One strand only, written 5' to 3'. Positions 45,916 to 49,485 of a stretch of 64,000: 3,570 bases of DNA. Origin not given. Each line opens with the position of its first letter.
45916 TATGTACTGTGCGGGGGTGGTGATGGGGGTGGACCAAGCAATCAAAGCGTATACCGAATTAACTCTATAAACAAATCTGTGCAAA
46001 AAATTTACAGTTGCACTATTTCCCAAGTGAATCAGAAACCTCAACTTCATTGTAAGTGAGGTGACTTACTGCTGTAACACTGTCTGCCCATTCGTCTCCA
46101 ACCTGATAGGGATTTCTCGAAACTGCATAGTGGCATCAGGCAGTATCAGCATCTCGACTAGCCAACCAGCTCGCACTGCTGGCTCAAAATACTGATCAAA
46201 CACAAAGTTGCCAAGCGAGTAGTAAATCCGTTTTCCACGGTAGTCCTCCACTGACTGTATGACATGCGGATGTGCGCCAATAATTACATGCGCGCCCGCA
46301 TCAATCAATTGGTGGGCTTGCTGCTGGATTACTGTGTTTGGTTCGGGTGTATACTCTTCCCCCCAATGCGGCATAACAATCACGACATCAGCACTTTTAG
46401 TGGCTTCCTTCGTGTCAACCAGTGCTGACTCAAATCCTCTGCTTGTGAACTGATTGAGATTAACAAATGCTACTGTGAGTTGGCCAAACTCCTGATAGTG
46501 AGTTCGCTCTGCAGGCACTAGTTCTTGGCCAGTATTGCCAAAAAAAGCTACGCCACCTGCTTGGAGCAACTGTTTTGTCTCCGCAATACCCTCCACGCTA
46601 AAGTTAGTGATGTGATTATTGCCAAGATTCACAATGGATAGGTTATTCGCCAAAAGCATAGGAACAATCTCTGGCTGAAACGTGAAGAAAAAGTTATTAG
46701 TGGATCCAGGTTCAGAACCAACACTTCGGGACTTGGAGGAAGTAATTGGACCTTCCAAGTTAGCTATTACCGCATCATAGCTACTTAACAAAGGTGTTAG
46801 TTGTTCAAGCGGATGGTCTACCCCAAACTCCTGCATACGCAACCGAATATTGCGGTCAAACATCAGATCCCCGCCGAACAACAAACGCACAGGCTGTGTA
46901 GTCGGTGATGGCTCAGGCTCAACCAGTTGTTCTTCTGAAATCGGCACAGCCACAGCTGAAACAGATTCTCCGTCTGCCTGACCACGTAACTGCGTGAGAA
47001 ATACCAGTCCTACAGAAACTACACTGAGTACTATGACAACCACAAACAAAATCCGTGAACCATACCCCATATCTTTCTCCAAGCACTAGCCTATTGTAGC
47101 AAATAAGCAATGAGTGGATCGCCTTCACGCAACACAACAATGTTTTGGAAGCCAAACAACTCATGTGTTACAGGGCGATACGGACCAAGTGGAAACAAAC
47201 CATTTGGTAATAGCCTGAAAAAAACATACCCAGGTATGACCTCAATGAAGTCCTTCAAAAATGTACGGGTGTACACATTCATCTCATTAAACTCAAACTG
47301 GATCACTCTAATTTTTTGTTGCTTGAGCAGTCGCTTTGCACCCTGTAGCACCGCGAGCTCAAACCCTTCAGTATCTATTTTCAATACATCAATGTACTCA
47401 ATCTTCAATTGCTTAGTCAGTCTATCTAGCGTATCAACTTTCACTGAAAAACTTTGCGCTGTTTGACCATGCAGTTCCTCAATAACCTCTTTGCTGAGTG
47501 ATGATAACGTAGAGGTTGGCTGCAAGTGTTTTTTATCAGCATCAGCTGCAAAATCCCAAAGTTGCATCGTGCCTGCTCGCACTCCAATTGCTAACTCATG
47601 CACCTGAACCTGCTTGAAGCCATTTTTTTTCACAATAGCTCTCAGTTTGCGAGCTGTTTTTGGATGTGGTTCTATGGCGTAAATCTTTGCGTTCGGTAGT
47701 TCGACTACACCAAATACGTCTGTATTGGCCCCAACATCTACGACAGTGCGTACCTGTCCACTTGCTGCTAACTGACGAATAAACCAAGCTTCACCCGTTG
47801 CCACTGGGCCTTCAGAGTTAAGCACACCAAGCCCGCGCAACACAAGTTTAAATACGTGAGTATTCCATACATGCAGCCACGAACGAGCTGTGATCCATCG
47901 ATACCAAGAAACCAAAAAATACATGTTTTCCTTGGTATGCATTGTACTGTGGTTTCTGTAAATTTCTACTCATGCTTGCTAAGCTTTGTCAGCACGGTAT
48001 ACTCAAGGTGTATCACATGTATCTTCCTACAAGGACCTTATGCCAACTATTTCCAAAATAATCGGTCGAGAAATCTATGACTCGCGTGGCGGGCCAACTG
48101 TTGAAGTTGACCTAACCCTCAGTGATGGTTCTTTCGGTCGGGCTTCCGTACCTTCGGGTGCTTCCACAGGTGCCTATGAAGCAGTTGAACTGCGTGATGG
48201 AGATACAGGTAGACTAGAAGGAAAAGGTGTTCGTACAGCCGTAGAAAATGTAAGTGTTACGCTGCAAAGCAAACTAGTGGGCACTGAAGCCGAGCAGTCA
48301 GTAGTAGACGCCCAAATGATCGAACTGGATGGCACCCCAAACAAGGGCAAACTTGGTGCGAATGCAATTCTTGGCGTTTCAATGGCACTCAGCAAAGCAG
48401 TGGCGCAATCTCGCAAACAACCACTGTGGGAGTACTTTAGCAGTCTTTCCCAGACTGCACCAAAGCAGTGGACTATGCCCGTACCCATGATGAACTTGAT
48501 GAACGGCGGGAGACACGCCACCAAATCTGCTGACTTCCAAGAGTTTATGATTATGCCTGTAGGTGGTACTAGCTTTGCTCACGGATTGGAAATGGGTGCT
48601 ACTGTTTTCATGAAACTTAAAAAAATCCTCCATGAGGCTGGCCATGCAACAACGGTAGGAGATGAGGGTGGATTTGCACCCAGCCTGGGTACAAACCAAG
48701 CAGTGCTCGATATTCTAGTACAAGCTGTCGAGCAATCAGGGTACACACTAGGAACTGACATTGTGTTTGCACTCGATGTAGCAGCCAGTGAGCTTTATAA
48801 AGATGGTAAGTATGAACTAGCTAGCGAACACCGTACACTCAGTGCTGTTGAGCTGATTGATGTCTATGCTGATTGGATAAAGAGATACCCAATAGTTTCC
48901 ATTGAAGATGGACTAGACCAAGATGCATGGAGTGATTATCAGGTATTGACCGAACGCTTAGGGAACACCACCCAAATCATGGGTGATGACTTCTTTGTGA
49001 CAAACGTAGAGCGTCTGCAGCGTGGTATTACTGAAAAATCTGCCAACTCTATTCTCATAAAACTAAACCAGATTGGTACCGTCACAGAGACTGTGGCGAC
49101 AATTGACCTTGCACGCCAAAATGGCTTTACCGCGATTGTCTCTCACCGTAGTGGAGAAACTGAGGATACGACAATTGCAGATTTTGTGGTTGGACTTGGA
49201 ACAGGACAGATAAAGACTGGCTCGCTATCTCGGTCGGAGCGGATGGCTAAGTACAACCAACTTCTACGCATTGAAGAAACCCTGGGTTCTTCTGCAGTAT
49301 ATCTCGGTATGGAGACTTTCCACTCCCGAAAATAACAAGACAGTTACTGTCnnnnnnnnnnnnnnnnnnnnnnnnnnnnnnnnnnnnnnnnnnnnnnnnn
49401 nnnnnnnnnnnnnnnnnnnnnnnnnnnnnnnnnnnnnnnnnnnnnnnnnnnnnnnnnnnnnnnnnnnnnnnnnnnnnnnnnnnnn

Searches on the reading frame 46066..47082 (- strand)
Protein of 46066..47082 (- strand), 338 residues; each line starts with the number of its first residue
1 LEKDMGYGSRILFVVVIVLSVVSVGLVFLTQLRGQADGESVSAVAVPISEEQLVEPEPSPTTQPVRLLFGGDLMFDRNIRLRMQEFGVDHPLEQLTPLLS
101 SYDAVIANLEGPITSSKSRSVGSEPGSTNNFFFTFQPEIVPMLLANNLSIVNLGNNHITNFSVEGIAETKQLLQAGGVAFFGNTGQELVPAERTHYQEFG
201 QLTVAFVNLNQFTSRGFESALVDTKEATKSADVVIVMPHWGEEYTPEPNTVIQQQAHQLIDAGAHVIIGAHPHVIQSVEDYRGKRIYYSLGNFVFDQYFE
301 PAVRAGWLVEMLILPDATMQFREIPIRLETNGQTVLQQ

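Call 25: search_protein_families(library=pfam, proteins=[window:46066-47082:-], max_evalue=0.001)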
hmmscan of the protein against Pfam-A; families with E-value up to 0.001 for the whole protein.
window:46066-47082:- (338 aa): 1 family
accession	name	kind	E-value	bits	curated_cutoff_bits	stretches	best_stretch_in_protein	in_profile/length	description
PF09587.15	PGA_cap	-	2e-54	185.2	27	1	67-297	2-255/255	Bacterial capsule synthesis protein PGA_cap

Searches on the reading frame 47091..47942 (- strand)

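Call 25: search_protein_families(library=pfam, proteins=[window:47091-47942:-], max_evalue=0.001)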
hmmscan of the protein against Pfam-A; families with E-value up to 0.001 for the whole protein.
window:47091-47942:- (283 aa): 1 family
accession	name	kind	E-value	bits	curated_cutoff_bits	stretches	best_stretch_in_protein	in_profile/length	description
PF05050.19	Methyltransf_21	-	2.1e-18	67.5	22.7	1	69-226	1-155/173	Methyltransferase FkbM domain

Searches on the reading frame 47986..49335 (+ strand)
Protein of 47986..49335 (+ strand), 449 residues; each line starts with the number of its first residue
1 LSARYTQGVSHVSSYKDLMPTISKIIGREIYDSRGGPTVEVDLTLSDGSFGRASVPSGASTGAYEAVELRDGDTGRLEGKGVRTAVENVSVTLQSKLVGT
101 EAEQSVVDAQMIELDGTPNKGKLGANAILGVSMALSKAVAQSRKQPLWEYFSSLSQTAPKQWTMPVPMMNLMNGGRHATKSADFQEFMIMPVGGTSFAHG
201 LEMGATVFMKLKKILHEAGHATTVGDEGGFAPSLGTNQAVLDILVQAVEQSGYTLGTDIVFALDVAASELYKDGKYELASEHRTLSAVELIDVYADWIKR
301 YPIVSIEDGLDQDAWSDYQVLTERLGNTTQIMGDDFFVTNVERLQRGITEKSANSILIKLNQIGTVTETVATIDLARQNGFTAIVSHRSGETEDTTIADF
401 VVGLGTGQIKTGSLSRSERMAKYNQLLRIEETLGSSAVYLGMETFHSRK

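Call 14: search_protein_families(library=pfam, proteins=[window:47986-49335:+], max_evalue=0.001)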
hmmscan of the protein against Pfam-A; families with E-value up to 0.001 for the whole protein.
window:47986-49335:+ (449 aa): 2 families
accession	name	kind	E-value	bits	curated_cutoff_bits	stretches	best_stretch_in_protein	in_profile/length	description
PF00113.28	Enolase_C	-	1.9e-117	392.2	21.5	1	163-445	3-293/296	Enolase, C-terminal TIM barrel domain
PF03952.21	Enolase_N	-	5.2e-51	172.7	35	1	22-150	1-130/131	Enolase, N-terminal domain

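Call 29: search_solved_structures(query=window:47986-49335:+, max_evalue=1e-100)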
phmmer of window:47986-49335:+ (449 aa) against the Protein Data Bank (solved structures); distinct sequences matched with E-value up to 1e-100: 67 (the best 60 are shown).
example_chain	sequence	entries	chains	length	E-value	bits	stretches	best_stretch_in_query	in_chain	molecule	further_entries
4yws_A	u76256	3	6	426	3.5e-156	523.6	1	22-445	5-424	Enolase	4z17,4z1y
4a3r_A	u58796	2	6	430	1.7e-145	488.4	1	19-447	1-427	ENOLASE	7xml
9no2_A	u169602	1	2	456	1.5e-144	485.3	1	21-445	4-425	Enolase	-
1iyx_A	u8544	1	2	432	9.8e-143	479.3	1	21-448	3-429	ENOLASE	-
4rop_A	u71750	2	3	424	1e-141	476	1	22-441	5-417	Enolase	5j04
4mks_A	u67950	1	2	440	2.9e-141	474.4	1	20-447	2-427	Enolase 2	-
6d3q_A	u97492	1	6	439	3.5e-140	470.9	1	19-443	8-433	Enolase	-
6bfy_A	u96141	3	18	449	4.9e-140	470.4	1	18-443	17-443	Enolase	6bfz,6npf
3h8a_A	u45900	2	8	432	5.4e-140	470.3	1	20-443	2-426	Enolase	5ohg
1e9i_A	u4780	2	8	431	1e-139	469.4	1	22-443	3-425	ENOLASE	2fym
3tqp_A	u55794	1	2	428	6.4e-139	466.7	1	20-445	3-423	Enolase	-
3uj2_A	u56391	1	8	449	2.3e-137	461.6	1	21-445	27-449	Enolase 1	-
5boe_A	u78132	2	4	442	2.1e-135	455.2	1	19-447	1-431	Enolase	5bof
3zlh_A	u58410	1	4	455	2.8e-135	454.7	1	19-448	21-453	ENOLASE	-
7ugu_G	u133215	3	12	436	5e-135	453.9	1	20-448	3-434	Enolase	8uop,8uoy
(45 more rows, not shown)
